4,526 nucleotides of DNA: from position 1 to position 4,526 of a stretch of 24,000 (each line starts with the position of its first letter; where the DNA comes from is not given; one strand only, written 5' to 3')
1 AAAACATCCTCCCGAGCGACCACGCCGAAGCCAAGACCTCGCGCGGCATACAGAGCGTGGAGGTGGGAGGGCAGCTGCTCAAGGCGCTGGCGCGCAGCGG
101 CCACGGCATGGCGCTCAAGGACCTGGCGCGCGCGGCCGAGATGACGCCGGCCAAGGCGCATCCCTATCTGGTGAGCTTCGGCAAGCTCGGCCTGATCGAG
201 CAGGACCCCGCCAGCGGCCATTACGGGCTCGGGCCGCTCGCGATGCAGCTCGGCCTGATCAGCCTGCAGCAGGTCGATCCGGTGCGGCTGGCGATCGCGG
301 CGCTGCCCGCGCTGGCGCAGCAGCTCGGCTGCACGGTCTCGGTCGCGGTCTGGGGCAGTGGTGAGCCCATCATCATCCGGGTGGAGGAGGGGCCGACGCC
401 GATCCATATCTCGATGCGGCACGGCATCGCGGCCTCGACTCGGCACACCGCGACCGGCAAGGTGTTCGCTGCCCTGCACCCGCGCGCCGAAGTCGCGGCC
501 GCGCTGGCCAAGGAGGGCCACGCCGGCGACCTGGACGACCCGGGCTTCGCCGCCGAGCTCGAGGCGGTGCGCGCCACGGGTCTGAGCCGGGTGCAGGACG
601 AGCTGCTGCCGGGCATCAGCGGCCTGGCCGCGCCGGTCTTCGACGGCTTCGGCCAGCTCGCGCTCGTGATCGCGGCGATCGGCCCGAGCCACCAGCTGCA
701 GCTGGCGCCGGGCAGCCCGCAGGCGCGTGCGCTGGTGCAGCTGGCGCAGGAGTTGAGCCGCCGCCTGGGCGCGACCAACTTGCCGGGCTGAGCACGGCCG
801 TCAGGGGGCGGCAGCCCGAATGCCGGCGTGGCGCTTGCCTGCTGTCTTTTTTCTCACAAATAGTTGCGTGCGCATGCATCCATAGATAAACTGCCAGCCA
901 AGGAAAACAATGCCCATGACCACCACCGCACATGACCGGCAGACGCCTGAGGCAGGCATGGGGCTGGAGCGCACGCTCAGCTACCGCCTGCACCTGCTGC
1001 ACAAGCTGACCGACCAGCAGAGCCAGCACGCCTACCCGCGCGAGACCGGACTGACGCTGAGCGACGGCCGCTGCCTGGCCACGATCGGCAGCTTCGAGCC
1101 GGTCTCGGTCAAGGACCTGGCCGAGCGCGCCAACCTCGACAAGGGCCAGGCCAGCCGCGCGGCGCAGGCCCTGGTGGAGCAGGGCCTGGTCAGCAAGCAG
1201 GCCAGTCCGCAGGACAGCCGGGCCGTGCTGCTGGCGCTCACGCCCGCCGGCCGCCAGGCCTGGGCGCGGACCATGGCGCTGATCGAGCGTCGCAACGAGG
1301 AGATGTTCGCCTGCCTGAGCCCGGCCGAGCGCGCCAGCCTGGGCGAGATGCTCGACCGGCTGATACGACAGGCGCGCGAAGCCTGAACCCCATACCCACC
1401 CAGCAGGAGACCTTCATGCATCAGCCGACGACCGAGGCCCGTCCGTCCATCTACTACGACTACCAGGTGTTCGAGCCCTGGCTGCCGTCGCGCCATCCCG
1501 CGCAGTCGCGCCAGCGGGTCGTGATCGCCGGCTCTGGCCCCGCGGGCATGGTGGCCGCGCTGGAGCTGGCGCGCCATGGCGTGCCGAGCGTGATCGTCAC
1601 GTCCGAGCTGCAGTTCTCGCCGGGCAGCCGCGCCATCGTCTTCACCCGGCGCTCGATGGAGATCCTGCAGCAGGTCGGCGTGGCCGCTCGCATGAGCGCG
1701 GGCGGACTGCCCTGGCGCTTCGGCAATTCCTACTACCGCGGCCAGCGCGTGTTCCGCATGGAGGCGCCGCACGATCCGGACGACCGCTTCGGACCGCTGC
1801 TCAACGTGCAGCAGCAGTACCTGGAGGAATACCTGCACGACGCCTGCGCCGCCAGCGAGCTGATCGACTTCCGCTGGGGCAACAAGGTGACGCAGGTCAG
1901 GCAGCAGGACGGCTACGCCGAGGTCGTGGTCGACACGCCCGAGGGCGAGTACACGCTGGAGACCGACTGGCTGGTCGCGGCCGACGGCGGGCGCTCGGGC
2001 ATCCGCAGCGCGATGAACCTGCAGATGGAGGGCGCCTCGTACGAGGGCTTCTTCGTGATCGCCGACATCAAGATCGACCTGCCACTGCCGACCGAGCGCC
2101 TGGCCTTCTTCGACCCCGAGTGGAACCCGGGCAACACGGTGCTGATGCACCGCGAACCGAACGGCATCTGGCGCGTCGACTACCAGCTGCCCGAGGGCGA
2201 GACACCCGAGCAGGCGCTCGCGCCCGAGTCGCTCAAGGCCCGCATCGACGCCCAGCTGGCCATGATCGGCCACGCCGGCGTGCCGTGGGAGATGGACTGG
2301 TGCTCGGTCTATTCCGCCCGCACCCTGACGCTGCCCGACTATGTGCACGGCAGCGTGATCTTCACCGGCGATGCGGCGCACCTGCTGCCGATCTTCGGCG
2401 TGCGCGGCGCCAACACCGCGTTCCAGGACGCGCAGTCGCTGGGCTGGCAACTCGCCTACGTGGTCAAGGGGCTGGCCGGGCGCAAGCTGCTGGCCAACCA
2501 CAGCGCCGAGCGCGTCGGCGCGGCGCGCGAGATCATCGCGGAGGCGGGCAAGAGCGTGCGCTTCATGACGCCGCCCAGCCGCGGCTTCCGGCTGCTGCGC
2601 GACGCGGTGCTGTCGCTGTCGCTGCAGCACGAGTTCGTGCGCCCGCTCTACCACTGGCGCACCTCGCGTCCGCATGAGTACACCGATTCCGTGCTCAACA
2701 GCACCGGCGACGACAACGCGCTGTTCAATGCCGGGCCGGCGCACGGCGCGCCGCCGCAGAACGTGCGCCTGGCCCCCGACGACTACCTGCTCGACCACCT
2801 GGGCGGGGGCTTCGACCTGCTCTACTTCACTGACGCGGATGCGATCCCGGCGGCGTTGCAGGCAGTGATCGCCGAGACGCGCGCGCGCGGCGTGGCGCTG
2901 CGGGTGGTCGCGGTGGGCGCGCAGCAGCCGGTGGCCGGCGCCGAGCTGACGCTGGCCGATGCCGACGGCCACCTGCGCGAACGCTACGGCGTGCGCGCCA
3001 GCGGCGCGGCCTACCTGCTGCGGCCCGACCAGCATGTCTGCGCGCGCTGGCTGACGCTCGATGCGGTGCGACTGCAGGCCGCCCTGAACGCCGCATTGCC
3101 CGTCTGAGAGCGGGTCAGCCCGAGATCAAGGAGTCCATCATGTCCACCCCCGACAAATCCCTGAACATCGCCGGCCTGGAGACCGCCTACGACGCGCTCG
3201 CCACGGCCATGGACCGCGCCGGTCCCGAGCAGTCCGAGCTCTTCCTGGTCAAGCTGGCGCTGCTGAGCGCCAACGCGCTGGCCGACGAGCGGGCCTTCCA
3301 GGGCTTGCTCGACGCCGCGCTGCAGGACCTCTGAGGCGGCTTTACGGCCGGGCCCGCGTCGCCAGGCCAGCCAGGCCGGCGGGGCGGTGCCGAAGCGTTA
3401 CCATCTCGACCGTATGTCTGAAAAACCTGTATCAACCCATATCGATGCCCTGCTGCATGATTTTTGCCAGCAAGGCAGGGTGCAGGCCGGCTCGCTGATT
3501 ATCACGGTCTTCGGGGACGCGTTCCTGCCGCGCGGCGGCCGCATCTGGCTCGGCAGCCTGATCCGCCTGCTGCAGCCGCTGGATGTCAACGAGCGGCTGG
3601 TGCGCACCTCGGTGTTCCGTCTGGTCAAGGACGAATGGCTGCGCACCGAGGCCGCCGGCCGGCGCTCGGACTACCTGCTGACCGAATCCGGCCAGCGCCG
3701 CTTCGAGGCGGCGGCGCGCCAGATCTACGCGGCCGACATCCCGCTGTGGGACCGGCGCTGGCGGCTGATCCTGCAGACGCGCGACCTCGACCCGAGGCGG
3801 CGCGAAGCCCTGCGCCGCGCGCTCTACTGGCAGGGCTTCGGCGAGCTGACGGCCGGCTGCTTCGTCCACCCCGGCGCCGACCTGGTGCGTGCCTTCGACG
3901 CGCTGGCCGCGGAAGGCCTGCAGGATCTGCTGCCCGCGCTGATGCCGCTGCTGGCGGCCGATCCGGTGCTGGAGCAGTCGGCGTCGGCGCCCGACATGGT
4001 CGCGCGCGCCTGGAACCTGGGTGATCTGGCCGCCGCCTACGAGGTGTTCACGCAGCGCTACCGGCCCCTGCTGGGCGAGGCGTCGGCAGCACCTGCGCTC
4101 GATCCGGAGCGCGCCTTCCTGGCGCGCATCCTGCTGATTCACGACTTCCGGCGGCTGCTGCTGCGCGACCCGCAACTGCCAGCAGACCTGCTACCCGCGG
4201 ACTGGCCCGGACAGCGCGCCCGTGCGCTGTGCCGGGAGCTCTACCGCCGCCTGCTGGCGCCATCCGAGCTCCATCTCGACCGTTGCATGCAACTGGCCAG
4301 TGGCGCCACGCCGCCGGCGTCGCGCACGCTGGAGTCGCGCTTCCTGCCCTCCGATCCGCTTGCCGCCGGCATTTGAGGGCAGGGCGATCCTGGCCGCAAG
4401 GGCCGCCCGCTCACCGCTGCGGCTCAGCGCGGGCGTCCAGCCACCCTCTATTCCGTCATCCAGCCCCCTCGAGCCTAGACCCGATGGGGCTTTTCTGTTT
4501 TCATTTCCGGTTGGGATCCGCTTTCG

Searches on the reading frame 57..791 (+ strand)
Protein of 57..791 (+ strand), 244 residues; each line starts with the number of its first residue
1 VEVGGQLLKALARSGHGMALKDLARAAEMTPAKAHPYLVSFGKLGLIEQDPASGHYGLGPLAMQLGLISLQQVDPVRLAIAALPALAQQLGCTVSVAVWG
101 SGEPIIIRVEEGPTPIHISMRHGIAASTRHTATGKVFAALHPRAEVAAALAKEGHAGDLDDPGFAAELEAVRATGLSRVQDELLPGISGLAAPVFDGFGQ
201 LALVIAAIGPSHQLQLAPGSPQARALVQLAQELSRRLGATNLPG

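Call 10: search_protein_families(library=ncbifam, proteins=[window:57-791:+])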
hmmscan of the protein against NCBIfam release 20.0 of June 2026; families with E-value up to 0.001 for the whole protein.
window:57-791:+ (244 aa): 5 families
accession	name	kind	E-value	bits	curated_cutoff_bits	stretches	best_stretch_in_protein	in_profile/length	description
NF045644.1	TransRegBhcR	equivalog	9.4e-22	77.5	350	1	6-239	30-267/267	HTH-type transcriptional regulator BhcR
TIGR02431.1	pcaR_pcaU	subfamily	8.4e-16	58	284.75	1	5-208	12-218/248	beta-ketoadipate pathway transcriptional regulators, PcaR/PcaU/PobR family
NF011671.1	PRK15090.1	equivalog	1.9e-11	43.7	275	1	7-213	19-229/256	DNA-binding transcriptional regulator KdgR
NF008601.2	PRK11569.1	equivalog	3.9e-09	36.1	380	1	4-210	32-245/276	glyoxylate bypass operon transcriptional repressor IclR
NF007548.0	PRK10163.1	equivalog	1e-05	24.8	406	1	2-238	25-266/271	HTH-type transcriptional repressor AllR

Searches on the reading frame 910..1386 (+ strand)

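Call 10: search_protein_families(library=ncbifam, proteins=[window:910-1386:+])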
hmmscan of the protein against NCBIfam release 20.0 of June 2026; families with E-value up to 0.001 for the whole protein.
window:910-1386:+ (158 aa): 14 families
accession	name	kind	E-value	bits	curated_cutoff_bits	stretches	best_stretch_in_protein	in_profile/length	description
NF045593.1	bilirub_TF_BilQ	equivalog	1.8e-14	53.6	125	1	55-153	35-133/135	bilirubin utilization transcriptional regulator BilQ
NF053777.1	Saro0803TransReg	equivalog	2.3e-09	37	200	1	24-151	12-138/140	Saro_0803 family transcriptional regulator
TIGR02337.1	HpaR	equivalog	5.3e-08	32.8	121.2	1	45-152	23-130/130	homoprotocatechuate degradation operon regulator HpaR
NF052438.1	TransRegRv0880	equivalog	1.1e-06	28.5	220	1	47-146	31-130/143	Rv0880 family HTH-type transcriptional regulator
NF002926.0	PRK03573.1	equivalog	2.3e-06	27.6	120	1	69-154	51-136/144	transcriptional regulator SlyA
TIGR01889.1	Staph_reg_Sar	paralog_domain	9.5e-06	25.9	62.6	1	47-121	22-100/109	staphylococcal accessory regulator family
NF052638.1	TransRegOhrRVib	equivalog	1.8e-05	24.5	200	1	62-123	49-110/141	transcriptional regulator OhrR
NF008565.1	PRK11512.1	equivalog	0.00012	22.1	240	1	54-151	44-142/144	multiple antibiotic resistance transcriptional regulator MarR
NF045919.1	HphnlacHdxRed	equivalog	0.00012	21.3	340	1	42-153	202-308/309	p-hydroxyphenylacetate 3-hydroxylase reductase component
NF050133.1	TransRegFabT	equivalog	0.00026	21.3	200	1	51-148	30-127/138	fatty acid biosynthesis transcriptional regulator FabT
NF053606.1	Sta1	subfamily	0.00047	20.2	80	1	47-101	17-71/100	Sta1 family transcriptional regulator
NF047395.1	TransRegLtdR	equivalog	0.00048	19.9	250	1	80-140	81-143/166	transcriptional regulator LdtR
NF008122.0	PRK10870.1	equivalog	0.00051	19.8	157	1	77-153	84-160/176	transcriptional repressor MprA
NF040939.2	trans_reg_lrs14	equivalog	0.00074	19.5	90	0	47-100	18-72/103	Lrs14 family HTH-type transcriptional regulator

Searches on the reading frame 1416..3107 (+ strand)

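Call 10: search_protein_families(library=ncbifam, proteins=[window:1416-3107:+])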
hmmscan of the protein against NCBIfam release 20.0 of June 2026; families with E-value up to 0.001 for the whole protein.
window:1416-3107:+ (563 aa): 50 families (the best 25 are shown)
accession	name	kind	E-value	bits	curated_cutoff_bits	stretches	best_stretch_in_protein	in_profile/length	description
NF006002.0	PRK08132.1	subfamily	1.5e-167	558.3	416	1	26-561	19-547/552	FAD-dependent oxidoreductase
NF004832.0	PRK06184.1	subfamily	2.1e-55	188.4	476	1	31-558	5-496/506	hypothetical protein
NF004831.0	PRK06183.1-5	equivalog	2.8e-49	168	546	1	30-551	6-538/568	bifunctional 3-(3-hydroxy-phenyl)propionate/3-hydroxycinnamic acid hydroxylase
NF004780.0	PRK06126.1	subfamily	3e-49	167.8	445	2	30-384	6-376/552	hypothetical protein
NF004829.0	PRK06183.1-3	subfamily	9.4e-44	150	390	1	29-545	5-495/520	bifunctional 3-(3-hydroxy-phenyl)propionate/3-hydroxycinnamic acid hydroxylase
NF004828.0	PRK06183.1-2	equivalog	1.1e-39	136.2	853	1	28-561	8-534/568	bifunctional 3-(3-hydroxy-phenyl)propionate/3-hydroxycinnamic acid hydroxylase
NF033145.1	rif_monoox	equivalog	5.9e-39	134.2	800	1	35-386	3-343/472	rifampin monooxygenase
NF046069.1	AkvoneHdxseRdmE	equivalog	3.4e-35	121.8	700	1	35-378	1-355/521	aklavinone 12-hydroxylase RdmE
NF005303.0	PRK06834.1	subfamily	4.5e-35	121.1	625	1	33-398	4-350/488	hypothetical protein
NF006092.0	PRK08244.1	equivalog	1.5e-34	119.5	644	1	34-383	4-343/494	monooxygenase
NF046068.1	AkvoneHdxseDnrF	equivalog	6.5e-34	117.6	650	1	35-380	1-356/439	aklavinone 12-hydroxylase DnrF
NF004827.0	PRK06183.1-1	equivalog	3.3e-32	111.6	966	1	31-544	14-522/554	bifunctional 3-(3-hydroxy-phenyl)propionate/3-hydroxycinnamic acid hydroxylase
NF004830.0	PRK06183.1-4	equivalog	1.1e-28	100.1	1135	1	29-398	15-377/617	bifunctional 3-(3-hydroxy-phenyl)propionate/3-hydroxycinnamic acid hydroxylase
NF000343.1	rif_mono_Iri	exception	2.7e-27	95.9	950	1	35-376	4-335/479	rifampin monooxygenase Iri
NF045577.1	FAD_mono_MbnF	equivalog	3.3e-27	95.2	800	2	31-208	3-190/531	methanobactin biosynthesis FAD monooxygenase MbnF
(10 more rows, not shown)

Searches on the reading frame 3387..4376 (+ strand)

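Call 10: search_protein_families(library=ncbifam, proteins=[window:3387-4376:+])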
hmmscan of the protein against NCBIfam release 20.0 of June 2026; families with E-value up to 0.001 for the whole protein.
window:3387-4376:+ (329 aa): 1 family
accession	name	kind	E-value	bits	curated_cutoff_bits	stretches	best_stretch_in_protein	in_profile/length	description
TIGR02277.1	PaaX_trns_reg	equivalog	3e-86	289.4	264.55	1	36-319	1-277/279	phenylacetic acid degradation operon negative regulatory protein PaaX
